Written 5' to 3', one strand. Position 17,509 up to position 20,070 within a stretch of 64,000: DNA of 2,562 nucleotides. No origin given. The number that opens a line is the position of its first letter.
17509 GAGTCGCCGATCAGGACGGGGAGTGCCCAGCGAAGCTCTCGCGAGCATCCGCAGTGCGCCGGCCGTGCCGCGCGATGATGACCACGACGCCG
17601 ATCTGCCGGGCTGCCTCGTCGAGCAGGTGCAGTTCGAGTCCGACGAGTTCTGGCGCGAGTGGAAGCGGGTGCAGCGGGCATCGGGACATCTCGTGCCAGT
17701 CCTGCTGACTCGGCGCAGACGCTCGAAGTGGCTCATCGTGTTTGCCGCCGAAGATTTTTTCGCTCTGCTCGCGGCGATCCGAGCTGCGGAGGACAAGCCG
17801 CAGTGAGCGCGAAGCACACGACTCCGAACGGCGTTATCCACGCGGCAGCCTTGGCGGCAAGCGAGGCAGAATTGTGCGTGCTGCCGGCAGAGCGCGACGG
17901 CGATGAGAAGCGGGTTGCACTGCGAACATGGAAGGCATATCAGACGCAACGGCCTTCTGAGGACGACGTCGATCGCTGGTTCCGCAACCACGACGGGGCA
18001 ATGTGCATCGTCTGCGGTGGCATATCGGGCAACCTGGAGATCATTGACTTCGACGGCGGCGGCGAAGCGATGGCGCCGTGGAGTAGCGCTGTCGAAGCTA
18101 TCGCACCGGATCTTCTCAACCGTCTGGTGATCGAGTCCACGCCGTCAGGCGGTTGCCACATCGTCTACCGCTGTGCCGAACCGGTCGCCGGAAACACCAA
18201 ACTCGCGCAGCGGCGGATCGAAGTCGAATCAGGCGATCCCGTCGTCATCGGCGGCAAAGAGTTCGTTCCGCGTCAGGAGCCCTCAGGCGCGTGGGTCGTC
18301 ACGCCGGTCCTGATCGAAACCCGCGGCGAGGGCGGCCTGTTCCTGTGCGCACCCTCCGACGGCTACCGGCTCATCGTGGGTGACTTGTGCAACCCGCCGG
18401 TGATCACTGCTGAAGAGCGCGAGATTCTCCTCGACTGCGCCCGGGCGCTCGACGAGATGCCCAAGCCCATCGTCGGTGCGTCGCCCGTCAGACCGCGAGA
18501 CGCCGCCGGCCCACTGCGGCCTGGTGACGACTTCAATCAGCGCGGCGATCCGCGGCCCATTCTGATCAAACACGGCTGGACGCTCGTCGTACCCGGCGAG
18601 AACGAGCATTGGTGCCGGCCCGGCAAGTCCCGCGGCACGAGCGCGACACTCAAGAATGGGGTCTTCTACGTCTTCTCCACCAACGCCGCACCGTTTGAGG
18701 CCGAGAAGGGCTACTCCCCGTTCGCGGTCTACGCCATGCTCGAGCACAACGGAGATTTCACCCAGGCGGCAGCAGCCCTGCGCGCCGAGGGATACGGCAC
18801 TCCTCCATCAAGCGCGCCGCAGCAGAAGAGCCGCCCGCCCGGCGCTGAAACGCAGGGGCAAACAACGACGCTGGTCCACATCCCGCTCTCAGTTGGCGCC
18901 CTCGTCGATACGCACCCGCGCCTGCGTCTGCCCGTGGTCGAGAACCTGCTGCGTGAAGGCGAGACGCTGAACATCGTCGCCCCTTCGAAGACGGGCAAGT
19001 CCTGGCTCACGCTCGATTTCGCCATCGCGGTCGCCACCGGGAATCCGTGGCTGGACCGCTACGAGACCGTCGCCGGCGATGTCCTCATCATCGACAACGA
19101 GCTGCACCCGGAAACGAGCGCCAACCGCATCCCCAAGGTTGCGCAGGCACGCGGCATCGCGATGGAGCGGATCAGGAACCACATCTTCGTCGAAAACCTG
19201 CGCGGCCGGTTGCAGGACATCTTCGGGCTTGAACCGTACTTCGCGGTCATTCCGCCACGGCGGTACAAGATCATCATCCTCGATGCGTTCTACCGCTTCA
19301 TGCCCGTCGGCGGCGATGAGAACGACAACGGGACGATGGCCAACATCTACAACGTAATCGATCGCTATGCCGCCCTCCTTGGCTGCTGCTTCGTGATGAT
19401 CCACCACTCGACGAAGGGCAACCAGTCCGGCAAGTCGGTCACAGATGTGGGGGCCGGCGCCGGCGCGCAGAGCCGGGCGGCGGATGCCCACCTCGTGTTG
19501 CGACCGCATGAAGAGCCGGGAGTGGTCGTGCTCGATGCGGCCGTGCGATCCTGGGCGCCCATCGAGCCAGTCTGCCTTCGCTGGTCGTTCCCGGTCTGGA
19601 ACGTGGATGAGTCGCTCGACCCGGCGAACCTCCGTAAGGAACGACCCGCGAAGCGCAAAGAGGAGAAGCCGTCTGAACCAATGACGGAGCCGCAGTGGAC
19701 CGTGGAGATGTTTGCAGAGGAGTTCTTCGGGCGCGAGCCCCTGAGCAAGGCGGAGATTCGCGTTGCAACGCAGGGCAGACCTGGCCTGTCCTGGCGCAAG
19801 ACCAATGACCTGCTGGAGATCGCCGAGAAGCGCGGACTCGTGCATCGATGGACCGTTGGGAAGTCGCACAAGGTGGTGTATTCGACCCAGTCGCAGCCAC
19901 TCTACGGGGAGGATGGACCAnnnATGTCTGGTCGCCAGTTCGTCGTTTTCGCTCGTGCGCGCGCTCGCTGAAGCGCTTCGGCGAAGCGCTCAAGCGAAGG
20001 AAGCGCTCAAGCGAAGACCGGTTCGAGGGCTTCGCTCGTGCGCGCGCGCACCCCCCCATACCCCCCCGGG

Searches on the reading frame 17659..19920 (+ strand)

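Call 60: search_protein_families(library=pfam, proteins=[window:17659-19920:+], max_evalue=0.01)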
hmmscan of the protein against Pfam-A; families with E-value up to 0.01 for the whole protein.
window:17659-19920:+ (754 aa): 3 families
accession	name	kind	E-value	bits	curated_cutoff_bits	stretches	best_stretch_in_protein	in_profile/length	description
PF13481.12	AAA_25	-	2.8e-26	92.8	27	1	410-589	10-195/195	AAA domain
PF09250.16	Prim-Pol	-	4.4e-08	34.2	22.8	1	67-235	4-137/158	Bifunctional DNA primase/polymerase, N-terminal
PF18107.7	HTH_ABP1_N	-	0.00066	19.7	22.5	1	83-111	8-36/61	Fission yeast centromere protein N-terminal domain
